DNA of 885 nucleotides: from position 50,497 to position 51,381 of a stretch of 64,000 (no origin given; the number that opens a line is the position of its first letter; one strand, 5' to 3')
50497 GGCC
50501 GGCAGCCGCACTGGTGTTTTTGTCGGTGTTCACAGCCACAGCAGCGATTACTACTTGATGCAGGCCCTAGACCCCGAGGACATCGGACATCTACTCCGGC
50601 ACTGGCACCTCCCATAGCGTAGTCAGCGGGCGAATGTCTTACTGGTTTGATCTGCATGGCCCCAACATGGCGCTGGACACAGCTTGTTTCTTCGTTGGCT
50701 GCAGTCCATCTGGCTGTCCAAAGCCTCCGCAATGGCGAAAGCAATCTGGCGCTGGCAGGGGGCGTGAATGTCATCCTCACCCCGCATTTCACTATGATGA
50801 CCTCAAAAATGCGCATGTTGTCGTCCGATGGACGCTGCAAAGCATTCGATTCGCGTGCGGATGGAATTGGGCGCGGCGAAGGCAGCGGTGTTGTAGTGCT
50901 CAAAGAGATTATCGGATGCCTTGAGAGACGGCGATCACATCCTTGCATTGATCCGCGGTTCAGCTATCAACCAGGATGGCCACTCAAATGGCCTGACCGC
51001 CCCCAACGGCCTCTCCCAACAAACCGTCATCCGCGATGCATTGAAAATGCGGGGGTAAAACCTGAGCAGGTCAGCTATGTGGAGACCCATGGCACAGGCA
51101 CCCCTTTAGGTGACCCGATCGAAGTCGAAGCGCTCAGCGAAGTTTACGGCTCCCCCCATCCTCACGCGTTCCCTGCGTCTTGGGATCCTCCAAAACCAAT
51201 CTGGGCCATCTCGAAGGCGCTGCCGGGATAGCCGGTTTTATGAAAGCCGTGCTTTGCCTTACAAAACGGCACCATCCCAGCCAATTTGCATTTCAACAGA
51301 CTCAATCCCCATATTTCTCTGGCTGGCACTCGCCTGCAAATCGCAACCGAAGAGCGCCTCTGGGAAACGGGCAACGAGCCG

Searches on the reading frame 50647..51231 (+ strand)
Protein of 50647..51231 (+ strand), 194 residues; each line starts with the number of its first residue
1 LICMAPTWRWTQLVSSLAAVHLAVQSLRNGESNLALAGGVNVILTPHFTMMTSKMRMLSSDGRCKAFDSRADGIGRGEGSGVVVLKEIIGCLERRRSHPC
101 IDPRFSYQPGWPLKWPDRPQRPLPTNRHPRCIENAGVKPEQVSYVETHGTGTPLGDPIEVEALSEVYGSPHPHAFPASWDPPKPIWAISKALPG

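Call 6: search_protein_families(library=pfam, proteins=[window:50647-51231:+], max_evalue=0.001)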
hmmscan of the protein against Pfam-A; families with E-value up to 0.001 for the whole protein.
window:50647-51231:+ (194 aa): 3 families
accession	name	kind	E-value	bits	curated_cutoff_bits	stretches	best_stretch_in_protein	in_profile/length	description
PF00109.32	ketoacyl-synt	-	8.8e-27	94.7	20.8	1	15-87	176-248/252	Beta-ketoacyl synthase, N-terminal domain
PF02801.28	Ketoacyl-synt_C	-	1.2e-14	54.8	20.8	1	130-171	33-74/119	Beta-ketoacyl synthase, C-terminal domain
PF00108.29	Thiolase_N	-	0.00076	19.4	26.4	0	14-42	86-114/260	Thiolase, N-terminal domain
